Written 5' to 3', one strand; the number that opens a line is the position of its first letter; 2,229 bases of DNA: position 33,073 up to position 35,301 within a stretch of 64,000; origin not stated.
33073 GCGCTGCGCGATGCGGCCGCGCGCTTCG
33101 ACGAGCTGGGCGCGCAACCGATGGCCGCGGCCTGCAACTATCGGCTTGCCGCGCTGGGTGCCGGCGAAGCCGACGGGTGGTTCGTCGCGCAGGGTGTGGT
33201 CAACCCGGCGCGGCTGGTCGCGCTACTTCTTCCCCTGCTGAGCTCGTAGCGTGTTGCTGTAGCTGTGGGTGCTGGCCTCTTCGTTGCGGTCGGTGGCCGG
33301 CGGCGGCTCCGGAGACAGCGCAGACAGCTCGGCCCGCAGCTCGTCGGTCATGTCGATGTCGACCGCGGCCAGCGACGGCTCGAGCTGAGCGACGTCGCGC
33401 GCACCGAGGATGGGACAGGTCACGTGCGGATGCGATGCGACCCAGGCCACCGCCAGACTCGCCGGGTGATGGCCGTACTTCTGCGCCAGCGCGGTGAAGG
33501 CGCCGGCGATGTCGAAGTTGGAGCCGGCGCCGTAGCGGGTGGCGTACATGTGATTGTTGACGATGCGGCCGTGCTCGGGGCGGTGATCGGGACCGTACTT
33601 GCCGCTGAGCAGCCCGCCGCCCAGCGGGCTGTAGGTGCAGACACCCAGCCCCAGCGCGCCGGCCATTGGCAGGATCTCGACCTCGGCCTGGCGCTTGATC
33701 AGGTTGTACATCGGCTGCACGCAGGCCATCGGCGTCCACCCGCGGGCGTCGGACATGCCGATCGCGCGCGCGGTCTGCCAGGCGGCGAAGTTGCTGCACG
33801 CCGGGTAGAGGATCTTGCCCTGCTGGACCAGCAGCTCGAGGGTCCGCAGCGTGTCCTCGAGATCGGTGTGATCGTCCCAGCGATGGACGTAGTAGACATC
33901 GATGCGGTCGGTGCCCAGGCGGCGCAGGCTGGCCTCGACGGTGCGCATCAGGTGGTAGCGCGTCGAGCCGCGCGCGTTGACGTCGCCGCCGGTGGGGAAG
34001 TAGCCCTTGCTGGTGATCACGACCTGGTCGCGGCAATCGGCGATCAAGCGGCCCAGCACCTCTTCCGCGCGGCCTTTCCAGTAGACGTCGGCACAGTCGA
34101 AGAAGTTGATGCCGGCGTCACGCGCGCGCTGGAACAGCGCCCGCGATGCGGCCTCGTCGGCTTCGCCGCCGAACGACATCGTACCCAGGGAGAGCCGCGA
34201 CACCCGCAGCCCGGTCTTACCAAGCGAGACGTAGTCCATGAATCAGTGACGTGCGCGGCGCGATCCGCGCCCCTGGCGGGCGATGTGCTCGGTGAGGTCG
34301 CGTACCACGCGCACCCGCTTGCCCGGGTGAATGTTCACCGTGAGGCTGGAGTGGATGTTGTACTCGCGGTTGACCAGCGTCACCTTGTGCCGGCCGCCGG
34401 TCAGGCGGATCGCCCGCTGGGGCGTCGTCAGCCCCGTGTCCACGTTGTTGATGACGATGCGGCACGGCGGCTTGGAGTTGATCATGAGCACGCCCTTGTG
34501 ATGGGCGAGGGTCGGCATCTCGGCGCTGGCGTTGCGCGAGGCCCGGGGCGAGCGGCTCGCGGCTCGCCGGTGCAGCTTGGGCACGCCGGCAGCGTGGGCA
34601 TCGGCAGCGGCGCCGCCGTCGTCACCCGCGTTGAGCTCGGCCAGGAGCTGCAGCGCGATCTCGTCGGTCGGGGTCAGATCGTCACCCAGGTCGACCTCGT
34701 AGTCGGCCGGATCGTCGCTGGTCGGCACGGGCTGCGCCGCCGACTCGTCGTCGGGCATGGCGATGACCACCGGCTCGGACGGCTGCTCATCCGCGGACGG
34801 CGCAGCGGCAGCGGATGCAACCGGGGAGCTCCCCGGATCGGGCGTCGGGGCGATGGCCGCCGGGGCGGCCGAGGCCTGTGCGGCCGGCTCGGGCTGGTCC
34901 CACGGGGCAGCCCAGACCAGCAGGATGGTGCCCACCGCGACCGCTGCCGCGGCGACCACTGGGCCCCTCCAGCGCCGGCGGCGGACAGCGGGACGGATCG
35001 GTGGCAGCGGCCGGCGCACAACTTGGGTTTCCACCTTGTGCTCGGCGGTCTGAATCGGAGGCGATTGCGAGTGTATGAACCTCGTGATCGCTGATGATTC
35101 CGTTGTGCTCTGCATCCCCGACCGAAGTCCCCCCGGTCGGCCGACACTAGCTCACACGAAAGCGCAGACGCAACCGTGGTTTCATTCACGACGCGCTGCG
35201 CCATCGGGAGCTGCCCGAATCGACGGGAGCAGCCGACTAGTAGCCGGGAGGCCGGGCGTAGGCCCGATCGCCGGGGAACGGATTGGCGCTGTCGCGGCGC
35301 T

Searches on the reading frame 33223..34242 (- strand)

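Call 24: search_protein_families(library=pfam, proteins=[window:33223-34242:-], max_evalue=0.001)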
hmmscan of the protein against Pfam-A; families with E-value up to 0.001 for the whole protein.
window:33223-34242:- (339 aa): 1 family
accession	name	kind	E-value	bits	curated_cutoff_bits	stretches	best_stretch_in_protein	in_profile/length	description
PF00248.27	Aldo_ket_red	-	1.9e-68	231.1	24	1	16-308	1-288/291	Aldo/keto reductase family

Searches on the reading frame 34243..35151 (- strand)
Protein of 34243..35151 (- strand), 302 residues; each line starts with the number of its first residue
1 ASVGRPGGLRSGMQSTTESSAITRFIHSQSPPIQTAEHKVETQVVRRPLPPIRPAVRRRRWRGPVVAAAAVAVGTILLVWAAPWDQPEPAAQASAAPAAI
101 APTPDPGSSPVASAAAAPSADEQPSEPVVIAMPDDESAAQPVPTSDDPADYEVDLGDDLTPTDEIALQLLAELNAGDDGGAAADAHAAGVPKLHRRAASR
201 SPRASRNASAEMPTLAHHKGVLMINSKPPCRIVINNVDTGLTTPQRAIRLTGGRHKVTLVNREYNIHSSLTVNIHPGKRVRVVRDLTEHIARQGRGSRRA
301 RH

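Call 24: search_protein_families(library=pfam, proteins=[window:34243-35151:-], max_evalue=0.001)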
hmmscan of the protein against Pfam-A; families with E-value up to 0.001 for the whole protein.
window:34243-35151:- (302 aa): 1 family
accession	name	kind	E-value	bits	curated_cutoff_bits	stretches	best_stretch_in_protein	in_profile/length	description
PF08308.17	PEGA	-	0.0007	19.9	20.8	0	220-282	2-63/71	PEGA domain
